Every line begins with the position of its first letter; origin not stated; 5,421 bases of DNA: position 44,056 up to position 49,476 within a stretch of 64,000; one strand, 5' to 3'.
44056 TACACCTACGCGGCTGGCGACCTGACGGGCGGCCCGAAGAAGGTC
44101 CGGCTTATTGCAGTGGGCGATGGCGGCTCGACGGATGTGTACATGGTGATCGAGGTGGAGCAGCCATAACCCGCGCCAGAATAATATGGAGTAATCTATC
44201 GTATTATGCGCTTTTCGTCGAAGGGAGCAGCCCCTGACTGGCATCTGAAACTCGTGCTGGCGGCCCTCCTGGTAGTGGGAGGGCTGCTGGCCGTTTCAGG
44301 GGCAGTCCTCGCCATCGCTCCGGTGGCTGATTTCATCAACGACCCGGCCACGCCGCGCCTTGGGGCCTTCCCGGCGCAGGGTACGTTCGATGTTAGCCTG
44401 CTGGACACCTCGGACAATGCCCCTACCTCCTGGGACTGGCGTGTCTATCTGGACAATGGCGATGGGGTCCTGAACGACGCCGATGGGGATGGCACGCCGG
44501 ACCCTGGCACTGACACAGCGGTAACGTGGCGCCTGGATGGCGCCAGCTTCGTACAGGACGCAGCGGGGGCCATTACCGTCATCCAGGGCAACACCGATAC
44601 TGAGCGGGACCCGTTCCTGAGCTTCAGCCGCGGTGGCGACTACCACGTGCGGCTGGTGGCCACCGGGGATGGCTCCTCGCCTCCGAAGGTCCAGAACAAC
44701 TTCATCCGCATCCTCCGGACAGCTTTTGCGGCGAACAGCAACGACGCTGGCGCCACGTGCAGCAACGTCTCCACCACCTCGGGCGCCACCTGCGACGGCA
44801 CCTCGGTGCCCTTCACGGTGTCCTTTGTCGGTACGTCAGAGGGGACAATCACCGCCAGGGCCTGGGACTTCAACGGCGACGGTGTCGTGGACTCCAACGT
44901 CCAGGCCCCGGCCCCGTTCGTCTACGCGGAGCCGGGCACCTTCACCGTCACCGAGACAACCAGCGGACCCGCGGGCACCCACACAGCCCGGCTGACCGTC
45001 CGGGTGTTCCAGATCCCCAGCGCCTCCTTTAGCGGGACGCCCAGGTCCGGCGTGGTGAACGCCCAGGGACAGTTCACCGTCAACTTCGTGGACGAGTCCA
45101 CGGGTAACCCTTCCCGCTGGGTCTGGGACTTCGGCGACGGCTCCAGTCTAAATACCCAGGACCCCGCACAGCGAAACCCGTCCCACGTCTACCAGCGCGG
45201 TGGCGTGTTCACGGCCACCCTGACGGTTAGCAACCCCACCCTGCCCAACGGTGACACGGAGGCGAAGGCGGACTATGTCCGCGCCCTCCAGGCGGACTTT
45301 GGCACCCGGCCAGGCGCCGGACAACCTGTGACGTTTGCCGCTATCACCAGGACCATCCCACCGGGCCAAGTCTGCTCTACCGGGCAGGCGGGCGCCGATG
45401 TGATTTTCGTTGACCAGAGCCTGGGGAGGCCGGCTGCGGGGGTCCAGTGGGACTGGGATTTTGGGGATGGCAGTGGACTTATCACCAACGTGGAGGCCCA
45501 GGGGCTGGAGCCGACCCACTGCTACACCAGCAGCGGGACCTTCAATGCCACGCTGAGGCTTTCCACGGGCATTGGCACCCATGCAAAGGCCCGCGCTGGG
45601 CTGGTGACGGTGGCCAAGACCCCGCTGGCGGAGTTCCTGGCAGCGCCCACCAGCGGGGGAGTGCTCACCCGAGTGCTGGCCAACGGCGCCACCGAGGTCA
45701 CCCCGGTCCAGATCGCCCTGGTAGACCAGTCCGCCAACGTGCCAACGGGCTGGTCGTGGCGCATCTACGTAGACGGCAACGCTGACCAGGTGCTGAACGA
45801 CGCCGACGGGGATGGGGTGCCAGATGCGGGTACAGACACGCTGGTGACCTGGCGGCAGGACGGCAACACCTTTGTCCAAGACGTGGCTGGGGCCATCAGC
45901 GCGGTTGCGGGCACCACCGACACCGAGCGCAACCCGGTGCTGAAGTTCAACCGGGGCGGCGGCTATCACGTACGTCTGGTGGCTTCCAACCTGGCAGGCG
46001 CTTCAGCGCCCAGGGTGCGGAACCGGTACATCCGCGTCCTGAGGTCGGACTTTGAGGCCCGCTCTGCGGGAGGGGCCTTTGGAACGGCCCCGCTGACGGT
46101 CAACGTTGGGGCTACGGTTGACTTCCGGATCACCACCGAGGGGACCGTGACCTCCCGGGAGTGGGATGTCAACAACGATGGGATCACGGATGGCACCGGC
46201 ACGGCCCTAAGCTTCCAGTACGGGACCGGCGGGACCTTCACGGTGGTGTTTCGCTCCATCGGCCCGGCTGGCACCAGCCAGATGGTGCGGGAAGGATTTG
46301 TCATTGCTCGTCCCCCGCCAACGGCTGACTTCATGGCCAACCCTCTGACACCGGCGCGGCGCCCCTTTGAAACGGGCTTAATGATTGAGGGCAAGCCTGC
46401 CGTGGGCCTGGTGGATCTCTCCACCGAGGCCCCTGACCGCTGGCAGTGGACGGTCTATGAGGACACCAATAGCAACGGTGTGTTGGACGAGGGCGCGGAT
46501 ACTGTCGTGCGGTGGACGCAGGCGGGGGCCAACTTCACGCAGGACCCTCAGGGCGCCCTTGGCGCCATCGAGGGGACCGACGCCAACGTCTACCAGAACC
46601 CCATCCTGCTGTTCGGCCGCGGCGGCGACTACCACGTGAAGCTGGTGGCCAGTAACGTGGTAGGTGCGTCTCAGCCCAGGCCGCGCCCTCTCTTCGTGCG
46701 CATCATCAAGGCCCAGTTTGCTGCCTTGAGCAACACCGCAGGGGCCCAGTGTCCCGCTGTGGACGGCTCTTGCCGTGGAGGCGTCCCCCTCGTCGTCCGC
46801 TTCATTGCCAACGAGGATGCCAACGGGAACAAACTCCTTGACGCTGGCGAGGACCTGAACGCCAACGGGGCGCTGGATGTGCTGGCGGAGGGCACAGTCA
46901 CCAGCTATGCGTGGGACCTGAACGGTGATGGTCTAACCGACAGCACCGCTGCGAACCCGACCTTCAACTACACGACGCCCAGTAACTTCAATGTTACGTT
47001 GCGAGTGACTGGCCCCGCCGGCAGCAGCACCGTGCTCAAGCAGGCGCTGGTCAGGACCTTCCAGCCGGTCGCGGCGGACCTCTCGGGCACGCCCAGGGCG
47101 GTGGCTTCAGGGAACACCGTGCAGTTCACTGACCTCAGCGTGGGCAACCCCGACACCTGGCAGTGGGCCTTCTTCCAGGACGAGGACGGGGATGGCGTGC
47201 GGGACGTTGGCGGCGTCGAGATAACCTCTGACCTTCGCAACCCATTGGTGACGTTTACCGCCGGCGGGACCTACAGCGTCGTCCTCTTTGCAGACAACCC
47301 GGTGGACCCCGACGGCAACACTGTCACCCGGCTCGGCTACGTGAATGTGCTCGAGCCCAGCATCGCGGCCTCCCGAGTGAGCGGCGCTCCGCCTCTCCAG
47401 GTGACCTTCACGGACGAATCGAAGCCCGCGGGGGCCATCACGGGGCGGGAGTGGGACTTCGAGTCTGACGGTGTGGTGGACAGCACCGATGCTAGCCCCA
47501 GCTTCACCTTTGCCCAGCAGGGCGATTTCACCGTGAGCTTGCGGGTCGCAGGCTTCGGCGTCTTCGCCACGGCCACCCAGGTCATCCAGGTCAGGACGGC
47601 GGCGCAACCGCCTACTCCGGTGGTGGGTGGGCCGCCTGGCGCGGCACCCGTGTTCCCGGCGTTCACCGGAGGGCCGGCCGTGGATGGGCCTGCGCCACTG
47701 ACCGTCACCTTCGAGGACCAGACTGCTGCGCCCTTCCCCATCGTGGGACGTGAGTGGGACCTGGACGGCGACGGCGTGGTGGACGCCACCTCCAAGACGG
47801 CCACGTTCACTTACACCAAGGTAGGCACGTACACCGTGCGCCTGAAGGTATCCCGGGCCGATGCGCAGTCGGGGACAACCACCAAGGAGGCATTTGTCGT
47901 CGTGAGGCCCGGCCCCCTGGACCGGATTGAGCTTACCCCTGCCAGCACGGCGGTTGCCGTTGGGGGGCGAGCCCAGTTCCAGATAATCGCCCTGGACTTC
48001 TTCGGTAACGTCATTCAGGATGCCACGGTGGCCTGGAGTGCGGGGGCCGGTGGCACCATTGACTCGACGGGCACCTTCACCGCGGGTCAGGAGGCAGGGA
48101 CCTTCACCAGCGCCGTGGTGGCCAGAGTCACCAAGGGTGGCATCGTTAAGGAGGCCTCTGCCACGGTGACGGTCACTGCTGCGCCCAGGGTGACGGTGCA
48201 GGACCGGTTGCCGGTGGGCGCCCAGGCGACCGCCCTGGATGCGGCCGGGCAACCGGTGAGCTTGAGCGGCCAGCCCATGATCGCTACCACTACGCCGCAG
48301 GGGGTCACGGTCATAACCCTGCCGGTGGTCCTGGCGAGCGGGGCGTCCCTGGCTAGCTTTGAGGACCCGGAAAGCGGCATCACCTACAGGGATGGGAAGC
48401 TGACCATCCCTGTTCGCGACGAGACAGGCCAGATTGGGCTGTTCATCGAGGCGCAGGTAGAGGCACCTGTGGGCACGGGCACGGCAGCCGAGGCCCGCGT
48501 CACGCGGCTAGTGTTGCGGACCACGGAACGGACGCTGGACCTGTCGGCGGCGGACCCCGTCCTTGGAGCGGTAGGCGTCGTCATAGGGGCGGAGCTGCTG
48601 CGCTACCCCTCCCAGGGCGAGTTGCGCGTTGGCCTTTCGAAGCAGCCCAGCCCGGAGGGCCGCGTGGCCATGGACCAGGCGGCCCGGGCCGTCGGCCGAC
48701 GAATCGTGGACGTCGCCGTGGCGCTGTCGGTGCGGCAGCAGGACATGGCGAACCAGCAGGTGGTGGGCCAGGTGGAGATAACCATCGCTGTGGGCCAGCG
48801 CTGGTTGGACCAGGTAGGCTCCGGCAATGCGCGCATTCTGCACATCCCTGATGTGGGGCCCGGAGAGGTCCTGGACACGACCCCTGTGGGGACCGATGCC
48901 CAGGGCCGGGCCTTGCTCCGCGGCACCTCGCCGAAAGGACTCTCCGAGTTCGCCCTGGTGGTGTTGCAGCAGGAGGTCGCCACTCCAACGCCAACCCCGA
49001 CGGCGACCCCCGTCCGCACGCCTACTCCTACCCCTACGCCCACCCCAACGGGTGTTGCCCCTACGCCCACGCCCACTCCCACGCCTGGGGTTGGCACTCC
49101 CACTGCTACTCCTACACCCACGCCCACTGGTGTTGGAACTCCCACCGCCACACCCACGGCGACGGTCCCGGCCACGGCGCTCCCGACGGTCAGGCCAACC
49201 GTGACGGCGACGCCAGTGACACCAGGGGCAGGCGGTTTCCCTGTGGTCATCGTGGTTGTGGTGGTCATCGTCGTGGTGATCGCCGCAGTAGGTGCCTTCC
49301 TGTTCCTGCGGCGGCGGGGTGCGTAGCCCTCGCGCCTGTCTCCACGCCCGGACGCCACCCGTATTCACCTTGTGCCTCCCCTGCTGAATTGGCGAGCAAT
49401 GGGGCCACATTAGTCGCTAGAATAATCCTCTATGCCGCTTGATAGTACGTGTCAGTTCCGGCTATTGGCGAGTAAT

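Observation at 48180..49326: Archaeal-style C-terminal architecture on protein 2: pre-PGF-like domain, Pro/Thr linker, GGF-TM-RRR tail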

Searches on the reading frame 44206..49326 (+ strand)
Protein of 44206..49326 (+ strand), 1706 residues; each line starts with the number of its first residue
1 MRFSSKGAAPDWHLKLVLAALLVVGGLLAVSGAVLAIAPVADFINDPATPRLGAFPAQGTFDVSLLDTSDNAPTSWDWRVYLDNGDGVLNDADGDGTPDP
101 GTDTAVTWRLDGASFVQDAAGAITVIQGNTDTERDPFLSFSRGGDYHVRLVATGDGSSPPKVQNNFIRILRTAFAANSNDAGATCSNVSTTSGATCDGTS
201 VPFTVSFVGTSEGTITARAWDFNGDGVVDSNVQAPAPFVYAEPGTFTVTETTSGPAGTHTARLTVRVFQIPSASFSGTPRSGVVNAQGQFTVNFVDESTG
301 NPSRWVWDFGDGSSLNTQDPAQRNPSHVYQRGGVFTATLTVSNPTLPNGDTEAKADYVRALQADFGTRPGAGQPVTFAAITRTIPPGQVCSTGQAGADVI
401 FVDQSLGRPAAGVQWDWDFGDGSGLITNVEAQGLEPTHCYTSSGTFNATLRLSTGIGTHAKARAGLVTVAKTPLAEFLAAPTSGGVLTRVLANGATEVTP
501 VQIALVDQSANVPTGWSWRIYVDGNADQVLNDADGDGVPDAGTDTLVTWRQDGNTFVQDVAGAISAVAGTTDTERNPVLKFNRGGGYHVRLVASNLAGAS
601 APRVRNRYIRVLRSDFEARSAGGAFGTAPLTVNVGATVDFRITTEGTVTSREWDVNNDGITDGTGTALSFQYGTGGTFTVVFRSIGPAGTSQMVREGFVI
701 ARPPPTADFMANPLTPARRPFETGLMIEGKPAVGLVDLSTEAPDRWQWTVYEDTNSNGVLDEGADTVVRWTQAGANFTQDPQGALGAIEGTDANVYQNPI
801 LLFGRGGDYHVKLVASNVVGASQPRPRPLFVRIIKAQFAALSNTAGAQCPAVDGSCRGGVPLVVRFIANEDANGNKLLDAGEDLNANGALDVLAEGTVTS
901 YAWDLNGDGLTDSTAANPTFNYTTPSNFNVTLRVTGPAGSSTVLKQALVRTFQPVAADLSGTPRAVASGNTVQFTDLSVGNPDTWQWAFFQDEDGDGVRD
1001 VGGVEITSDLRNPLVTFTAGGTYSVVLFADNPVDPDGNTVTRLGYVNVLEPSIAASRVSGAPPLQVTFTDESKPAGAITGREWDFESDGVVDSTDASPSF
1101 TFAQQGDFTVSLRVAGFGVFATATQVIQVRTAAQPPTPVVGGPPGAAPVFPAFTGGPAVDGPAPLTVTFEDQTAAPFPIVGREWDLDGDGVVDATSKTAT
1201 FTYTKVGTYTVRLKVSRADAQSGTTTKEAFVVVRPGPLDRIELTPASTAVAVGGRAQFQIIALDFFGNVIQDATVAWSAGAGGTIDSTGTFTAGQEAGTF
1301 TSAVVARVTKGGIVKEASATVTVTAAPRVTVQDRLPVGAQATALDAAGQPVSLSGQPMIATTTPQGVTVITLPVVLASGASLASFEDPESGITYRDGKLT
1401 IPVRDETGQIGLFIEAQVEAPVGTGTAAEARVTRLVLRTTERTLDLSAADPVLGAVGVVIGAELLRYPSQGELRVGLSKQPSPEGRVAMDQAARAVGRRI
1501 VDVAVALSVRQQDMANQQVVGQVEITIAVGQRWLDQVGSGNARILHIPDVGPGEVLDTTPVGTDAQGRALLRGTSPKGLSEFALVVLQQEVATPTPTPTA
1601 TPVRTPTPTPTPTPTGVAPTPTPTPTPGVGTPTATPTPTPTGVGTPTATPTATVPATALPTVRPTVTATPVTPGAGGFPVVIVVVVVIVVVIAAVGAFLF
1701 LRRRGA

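Call 6: search_protein_families(library=ncbifam, proteins=[window:44206-49323:+], max_evalue=10)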
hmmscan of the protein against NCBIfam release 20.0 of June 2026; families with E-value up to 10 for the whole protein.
window:44206-49323:+ (1706 aa): 2 families
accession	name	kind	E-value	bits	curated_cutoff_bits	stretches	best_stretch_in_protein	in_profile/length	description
TIGR00864.1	PCC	subfamily_domain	7.7e-18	62.4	1861.4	4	219-343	1170-1291/2700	polycystin cation channel protein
NF058578.1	CPR_pilus_PamR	equivalog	1.1e-05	24.5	300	2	412-457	182-227/297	pilus system RbmA-like protein PamR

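Call 7: search_protein_families(library=pfam, proteins=[window:44206-49323:+], max_evalue=10)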
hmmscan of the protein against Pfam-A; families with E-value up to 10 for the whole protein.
window:44206-49323:+ (1706 aa): 9 families
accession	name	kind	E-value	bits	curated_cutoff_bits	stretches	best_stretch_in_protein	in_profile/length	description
PF18911.6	PKD_4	-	4.2e-59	197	27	9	271-343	4-70/85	PKD domain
PF00801.26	PKD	-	2.7e-53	178.3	23.5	10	275-344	4-68/80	PKD domain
PF18981.6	InlK_D3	-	1.8e-06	28.4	25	2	554-603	20-68/75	Internalin K domain (D3/D4)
PF16820.11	PKD_3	-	0.00014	22.1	26.3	1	1184-1216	37-67/68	PKD-like domain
PF00404.24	Dockerin_1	-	0.002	18.7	22.9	0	1075-1096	28-49/57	Dockerin type I domain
PF06832.18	BiPBP_C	-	0.023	15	26.8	1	880-941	25-85/90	Penicillin-Binding Protein C-terminus Family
PF22352.2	K319L-like_PKD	-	0.14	12.6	27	1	1192-1225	45-78/84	K319L-like, PKD domain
PF07495.19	Y_Y_Y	-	0.28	11.6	26.6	1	1192-1227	22-58/65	Y_Y_Y domain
PF23657.1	DUF7151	-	3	8.3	27.2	0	874-892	18-36/46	Domain of unknown function (DUF7151)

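Call 29: find_encoding_contigs(protein=window:44206-49326:+, flank=10000, max_places=4)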
Protein window:44206-49326:+ (1706 aa): no gene with exactly this product is on record in the collection.

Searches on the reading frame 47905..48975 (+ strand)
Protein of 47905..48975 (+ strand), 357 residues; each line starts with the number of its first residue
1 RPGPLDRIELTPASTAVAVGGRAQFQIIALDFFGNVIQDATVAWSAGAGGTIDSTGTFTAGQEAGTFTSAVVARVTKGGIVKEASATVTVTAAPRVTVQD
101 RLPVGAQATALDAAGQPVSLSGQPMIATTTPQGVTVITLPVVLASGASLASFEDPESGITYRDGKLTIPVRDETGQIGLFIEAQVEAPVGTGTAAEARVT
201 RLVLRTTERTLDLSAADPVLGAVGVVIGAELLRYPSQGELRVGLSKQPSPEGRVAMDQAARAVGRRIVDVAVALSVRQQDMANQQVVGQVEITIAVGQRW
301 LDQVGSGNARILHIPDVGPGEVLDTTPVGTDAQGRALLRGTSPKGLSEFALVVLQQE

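Call 42: find_related_loci(query=A3, collection=genome_contigs, flank=10000)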
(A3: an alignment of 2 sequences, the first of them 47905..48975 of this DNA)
Query A3 (357 aa) in genome_contigs; peptide patterns used: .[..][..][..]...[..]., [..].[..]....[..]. (x = any residue, [..] = any of these).
159 stretches matched a pattern; 1 encode a relative of the query (tblastn E <= 1e-3); 1 distinct loci.
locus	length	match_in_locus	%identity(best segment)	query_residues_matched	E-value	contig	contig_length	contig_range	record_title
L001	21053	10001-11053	44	2-354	1e-72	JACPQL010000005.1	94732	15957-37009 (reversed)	MAG: Chloroflexi bacterium isolate NC_groundwater_652_Ag_B-0.1um_64_166 B_1_S1_Biohub_coassembly_k141_970624, whole geno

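Call 55: find_related_loci(query=A3, collection=metagenome_contigs, flank=10000)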
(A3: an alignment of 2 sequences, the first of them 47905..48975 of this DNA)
Query A3 (357 aa) in metagenome_contigs; peptide patterns used: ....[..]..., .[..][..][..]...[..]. (x = any residue, [..] = any of these).
451 stretches matched a pattern, but none encodes a relative of the query by tblastn (E <= 1e-3).

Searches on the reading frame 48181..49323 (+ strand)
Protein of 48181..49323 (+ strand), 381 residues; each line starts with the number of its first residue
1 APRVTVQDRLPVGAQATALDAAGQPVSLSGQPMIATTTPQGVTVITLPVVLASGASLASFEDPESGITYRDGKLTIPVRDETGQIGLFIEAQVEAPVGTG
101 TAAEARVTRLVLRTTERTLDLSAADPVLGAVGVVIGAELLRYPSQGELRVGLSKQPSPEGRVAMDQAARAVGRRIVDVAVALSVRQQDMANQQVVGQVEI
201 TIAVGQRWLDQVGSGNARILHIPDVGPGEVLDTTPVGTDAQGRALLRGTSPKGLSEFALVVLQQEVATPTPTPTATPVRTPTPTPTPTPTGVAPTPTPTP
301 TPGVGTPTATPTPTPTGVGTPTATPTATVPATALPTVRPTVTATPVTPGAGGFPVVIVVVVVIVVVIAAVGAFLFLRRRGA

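Call 6: search_protein_families(library=ncbifam, proteins=[window:48181-49323:+], max_evalue=10)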
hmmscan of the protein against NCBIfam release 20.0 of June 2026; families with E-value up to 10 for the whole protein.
window:48181-49323:+ (381 aa): 2 families
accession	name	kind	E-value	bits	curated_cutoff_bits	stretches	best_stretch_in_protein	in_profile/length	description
NF051431.1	Rv0361_Cterm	subfamily_domain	2.3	8.4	37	1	351-379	3-31/140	Rv0361 family membrane protein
NF008084.0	PRK10819.1-5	equivalog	8.1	6.2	315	0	267-318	63-114/249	TonB system transport protein TonB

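Call 7: search_protein_families(library=pfam, proteins=[window:48181-49323:+], max_evalue=10)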
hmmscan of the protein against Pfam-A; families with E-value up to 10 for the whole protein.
window:48181-49323:+ (381 aa): 1 family
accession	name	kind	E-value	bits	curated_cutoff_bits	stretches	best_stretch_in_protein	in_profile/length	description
PF08999.15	SP_C-Propep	-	0.65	10.3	25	1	356-374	40-58/96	Surfactant protein C, N terminal propeptide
